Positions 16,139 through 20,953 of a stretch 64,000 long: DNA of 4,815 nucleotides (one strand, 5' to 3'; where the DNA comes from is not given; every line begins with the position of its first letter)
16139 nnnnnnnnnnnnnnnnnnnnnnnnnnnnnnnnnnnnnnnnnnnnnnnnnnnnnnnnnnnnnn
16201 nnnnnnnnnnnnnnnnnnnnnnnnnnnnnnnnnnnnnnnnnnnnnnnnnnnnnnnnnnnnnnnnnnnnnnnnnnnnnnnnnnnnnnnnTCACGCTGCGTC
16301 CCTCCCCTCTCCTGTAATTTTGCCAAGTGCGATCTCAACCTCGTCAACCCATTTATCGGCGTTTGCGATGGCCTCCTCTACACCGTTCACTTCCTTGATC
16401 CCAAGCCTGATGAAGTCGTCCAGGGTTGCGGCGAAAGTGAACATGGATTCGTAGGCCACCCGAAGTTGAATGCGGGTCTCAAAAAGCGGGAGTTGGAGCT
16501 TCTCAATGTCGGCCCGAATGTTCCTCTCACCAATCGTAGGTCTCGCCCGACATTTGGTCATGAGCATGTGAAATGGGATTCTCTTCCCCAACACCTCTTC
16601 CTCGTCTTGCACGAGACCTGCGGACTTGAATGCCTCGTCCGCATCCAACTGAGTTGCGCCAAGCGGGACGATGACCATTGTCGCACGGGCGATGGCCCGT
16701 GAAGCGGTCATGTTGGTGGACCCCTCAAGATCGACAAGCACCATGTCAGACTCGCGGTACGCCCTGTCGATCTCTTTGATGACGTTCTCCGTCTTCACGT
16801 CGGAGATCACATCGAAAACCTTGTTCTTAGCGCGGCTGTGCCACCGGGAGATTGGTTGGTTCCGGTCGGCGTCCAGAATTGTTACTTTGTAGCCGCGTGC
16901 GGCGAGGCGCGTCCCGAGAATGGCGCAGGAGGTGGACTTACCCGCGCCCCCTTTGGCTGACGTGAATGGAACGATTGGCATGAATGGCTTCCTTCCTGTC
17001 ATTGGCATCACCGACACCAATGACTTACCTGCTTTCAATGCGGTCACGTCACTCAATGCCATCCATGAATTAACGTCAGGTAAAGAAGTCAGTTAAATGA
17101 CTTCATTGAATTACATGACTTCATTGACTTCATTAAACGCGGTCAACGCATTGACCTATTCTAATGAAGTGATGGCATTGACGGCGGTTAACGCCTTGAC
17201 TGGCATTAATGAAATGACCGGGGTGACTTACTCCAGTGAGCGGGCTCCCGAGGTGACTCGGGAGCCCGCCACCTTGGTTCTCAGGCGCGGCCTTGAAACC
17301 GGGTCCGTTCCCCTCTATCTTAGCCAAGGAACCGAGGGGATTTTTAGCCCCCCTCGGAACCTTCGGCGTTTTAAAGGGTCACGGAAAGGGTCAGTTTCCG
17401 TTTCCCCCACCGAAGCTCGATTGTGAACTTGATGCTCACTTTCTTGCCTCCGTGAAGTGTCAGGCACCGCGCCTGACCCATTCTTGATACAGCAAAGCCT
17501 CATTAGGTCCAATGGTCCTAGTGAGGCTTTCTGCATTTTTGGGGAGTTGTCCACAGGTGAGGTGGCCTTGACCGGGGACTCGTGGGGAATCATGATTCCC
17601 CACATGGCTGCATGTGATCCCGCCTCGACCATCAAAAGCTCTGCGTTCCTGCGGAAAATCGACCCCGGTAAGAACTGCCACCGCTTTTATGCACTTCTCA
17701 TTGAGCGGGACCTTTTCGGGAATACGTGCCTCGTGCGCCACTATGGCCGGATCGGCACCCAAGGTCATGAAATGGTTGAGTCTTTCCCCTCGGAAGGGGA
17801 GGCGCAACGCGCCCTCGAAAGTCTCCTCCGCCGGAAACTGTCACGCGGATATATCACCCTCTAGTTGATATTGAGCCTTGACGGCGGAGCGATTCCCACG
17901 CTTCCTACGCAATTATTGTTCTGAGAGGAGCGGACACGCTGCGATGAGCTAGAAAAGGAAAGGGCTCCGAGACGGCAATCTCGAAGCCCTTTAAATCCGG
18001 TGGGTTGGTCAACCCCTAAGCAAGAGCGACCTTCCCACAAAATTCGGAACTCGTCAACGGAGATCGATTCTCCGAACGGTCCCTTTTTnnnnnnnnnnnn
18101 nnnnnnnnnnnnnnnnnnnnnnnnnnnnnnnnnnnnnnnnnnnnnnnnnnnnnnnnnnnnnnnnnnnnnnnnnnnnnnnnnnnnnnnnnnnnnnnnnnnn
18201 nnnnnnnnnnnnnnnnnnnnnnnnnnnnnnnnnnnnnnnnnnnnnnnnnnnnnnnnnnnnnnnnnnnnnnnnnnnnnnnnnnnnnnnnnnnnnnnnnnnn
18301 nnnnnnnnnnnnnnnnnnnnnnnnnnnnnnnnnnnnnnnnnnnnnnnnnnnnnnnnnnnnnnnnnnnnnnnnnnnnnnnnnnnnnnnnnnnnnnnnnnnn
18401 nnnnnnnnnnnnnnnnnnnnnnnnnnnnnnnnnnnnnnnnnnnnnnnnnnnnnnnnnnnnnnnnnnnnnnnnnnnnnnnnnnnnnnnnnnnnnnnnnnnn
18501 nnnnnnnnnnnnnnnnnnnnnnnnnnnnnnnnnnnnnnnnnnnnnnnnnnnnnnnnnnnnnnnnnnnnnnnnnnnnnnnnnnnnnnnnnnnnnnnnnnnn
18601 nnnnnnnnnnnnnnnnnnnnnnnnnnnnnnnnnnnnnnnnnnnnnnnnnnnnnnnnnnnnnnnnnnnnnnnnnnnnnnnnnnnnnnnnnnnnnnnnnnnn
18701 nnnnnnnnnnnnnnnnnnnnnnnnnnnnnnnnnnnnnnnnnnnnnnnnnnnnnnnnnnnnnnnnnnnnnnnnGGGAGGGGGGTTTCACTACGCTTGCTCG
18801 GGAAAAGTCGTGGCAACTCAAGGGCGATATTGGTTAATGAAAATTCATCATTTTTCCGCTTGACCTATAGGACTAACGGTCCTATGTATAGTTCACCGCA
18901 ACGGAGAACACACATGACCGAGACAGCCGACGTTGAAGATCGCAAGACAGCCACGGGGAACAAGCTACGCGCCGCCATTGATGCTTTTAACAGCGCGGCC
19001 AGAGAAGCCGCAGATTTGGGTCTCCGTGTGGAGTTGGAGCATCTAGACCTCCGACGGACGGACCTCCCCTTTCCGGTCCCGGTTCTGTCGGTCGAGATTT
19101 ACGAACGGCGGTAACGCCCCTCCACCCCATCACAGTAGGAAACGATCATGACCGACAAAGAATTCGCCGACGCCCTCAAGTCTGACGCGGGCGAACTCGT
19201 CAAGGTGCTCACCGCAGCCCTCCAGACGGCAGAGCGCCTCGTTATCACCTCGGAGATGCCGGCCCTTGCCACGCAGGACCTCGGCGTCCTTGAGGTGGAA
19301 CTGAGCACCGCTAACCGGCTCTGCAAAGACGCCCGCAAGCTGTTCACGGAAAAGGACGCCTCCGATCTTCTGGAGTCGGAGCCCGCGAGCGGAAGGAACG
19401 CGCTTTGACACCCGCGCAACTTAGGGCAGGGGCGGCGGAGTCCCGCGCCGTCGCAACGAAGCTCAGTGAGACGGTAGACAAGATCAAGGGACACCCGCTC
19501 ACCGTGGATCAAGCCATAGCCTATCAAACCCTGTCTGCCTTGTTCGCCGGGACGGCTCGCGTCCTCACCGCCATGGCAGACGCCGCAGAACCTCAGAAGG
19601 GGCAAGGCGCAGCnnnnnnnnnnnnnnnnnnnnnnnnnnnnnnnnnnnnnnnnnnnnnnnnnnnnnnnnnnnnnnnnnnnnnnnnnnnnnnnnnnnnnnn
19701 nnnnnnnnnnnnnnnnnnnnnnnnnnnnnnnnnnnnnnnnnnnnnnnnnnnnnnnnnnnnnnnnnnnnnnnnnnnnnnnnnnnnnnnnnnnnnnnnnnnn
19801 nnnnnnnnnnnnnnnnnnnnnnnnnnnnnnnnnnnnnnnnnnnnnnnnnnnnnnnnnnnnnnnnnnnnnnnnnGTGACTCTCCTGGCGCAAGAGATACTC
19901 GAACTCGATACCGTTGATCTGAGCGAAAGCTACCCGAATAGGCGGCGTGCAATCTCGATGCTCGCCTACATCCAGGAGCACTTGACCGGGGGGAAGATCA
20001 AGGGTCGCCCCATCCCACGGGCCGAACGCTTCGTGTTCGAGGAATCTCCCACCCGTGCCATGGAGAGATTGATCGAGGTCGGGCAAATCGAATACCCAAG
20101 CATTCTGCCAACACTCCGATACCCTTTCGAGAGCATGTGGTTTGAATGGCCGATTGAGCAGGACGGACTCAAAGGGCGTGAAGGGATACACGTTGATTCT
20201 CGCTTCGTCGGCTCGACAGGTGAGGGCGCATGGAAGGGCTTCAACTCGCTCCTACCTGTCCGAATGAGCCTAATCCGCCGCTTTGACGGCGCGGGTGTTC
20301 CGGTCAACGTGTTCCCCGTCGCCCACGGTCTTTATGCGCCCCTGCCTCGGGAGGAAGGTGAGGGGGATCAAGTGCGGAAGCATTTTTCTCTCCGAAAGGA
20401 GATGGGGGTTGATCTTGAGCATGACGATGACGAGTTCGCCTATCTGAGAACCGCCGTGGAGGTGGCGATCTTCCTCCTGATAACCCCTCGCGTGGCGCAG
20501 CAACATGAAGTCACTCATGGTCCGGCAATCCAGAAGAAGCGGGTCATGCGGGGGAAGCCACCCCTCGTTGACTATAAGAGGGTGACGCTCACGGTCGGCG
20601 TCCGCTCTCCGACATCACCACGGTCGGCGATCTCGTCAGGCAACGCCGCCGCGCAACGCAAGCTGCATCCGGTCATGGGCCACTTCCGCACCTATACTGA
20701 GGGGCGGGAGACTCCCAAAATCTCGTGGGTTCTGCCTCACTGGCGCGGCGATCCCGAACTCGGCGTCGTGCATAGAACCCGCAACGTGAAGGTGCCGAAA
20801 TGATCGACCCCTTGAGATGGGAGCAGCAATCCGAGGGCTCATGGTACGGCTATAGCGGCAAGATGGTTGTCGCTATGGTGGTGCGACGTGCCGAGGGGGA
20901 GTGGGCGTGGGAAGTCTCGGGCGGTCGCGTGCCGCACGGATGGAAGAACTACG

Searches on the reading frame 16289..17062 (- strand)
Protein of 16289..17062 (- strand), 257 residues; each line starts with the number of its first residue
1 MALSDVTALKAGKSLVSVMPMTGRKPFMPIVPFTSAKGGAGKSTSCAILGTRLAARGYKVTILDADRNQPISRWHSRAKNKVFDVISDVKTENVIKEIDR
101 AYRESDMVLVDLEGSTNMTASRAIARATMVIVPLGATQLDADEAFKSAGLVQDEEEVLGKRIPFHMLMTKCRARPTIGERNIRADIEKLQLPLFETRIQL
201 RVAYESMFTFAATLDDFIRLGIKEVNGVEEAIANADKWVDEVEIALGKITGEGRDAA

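Call 19: search_protein_families(library=phrogs, proteins=[window:16289-17062:-], max_evalue=0.00001)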
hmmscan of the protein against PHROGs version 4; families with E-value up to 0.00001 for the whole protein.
window:16289-17062:- (257 aa): 1 family
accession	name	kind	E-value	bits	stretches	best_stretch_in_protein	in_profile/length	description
phrog_164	-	DNA, RNA and nucleotide metabolism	1.1e-27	98.2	1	18-254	214-481/500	ParA-like partition protein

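Call 77: search_protein_families(library=pfam, proteins=[window:16289-17062:-], max_evalue=0.01)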
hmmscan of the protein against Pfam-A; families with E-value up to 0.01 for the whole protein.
window:16289-17062:- (257 aa): 8 families
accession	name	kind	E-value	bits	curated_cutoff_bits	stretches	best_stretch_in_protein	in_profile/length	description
PF07015.17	VirC1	-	8.6e-20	71.5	24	1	28-207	1-185/231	VirC1 protein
PF13614.12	AAA_31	-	4e-10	40.3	27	1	30-90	3-63/177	AAA domain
PF01656.29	CbiA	-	2.4e-09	37.6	25.4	1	33-104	3-71/125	CobQ/CobB/MinD/ParA nucleotide binding domain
PF09140.17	MipZ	-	6.9e-09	35.8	20.7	1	31-70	3-42/262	ATPase MipZ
PF10609.15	ParA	-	2.3e-07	31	27.1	1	33-66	8-41/246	NUBPL iron-transfer P-loop NTPase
PF02374.21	ArsA_ATPase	-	0.00017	21.3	24.3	1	33-103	5-72/305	Anion-transporting ATPase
PF16575.11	CLP1_P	-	0.00065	20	26.6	1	40-70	5-35/188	mRNA cleavage and polyadenylation factor CLP1 P-loop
PF03308.22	MeaB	-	0.0011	18.4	23.1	1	13-69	21-73/273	Methylmalonyl Co-A mutase-associated GTPase MeaB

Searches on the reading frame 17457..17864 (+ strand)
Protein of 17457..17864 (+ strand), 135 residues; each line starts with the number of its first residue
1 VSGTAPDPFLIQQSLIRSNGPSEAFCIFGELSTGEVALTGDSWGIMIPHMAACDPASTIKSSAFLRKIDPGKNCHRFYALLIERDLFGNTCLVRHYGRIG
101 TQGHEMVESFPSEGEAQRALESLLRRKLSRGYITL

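Call 77: search_protein_families(library=pfam, proteins=[window:17457-17864:+], max_evalue=0.01)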
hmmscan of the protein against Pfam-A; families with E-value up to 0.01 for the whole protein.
window:17457-17864:+ (135 aa): 1 family
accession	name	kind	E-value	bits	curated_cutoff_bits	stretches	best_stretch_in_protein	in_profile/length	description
PF05406.20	WGR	-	1.4e-19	70.4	22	1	63-133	3-73/79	WGR domain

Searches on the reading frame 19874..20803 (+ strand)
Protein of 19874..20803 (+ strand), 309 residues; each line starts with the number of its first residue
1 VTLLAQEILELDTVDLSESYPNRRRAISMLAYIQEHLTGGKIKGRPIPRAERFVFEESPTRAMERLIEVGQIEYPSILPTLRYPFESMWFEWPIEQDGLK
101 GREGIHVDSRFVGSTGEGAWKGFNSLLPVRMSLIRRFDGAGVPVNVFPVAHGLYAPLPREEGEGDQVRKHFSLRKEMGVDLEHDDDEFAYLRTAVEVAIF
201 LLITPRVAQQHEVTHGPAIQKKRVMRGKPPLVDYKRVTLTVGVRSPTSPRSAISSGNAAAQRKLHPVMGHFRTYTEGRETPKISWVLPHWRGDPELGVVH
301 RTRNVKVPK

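Call 19: search_protein_families(library=phrogs, proteins=[window:19874-20803:+], max_evalue=0.00001)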
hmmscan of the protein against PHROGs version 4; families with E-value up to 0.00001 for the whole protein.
window:19874-20803:+ (309 aa): 1 family
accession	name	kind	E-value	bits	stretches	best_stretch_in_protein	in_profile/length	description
phrog_20769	-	unknown function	1.4e-09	38.5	0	163-277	170-282/318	-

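Call 77: search_protein_families(library=pfam, proteins=[window:19874-20803:+], max_evalue=0.01)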
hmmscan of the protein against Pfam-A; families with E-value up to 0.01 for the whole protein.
window:19874-20803:+ (309 aa): 0 families
